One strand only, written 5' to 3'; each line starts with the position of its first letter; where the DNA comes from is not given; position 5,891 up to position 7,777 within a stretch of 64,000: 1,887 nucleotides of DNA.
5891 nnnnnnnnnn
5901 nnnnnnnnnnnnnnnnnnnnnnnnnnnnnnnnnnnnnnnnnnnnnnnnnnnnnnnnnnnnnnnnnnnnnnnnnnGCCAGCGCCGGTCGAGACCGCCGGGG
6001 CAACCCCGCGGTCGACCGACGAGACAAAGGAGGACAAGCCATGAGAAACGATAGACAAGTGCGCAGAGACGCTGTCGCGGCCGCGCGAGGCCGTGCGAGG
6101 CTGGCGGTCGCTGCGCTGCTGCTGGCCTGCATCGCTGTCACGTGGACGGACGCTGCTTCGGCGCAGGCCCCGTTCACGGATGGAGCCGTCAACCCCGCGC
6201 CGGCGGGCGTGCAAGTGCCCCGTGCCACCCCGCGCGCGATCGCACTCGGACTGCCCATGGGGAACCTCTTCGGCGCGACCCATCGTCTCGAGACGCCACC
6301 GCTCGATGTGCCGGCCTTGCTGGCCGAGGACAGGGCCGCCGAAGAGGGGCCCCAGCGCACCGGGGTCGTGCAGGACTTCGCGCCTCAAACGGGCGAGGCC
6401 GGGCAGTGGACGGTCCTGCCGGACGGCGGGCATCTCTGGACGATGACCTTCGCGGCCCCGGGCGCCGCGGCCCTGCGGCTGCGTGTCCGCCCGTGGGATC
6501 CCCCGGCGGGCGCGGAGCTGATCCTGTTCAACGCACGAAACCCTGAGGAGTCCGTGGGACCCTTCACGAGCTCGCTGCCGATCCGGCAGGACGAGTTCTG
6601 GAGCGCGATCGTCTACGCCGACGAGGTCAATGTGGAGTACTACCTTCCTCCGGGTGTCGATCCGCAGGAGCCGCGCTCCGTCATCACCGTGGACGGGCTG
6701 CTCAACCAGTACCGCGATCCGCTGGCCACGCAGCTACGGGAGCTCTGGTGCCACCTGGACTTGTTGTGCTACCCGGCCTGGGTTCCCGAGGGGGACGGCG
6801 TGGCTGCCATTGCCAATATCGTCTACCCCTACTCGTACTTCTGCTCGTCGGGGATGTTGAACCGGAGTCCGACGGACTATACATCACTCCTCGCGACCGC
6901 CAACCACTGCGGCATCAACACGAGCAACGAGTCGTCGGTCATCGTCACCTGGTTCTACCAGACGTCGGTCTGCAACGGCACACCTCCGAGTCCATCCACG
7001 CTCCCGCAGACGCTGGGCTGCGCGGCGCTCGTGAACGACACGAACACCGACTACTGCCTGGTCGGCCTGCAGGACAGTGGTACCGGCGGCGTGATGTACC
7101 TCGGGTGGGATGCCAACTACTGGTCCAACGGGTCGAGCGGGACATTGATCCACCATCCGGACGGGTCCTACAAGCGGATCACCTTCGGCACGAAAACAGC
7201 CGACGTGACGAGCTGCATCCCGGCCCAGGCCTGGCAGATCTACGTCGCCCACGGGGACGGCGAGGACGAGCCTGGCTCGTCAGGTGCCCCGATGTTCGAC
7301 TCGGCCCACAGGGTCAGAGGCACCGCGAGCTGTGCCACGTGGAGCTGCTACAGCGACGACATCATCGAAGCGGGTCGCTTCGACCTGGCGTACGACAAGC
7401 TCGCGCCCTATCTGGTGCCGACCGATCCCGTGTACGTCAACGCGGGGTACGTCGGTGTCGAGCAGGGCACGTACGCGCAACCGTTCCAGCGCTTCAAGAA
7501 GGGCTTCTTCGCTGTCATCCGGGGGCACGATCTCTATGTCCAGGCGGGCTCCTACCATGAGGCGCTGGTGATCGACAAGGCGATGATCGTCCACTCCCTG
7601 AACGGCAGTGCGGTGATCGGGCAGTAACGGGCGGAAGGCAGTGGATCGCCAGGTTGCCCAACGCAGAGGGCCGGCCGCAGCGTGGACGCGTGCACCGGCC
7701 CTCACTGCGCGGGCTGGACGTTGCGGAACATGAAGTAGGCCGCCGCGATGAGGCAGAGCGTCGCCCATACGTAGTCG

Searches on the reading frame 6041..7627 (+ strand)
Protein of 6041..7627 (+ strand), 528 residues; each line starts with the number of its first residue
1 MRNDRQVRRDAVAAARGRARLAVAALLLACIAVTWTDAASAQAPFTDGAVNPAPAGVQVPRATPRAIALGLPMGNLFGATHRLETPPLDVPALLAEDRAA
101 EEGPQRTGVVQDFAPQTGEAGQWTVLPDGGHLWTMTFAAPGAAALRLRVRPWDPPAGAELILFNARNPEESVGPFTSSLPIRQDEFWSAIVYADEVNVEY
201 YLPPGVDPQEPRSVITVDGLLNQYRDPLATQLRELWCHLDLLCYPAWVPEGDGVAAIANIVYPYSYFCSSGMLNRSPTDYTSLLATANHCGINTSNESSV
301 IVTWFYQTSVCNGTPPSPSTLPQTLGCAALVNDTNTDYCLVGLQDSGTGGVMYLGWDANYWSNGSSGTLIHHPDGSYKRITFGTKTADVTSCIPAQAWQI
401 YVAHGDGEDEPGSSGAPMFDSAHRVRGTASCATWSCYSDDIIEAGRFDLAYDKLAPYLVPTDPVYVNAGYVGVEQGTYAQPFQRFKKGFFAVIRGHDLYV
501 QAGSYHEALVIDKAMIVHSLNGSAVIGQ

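Call 59: search_protein_families(library=pfam, proteins=[window:6041-7627:+], max_evalue=0.0001)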
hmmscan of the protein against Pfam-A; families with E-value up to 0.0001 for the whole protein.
window:6041-7627:+ (528 aa): 1 family
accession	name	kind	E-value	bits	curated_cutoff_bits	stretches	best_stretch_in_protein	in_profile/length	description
PF13365.12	Trypsin_2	-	5.8e-05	24.3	27.6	1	321-427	41-143/144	Trypsin-like peptidase domain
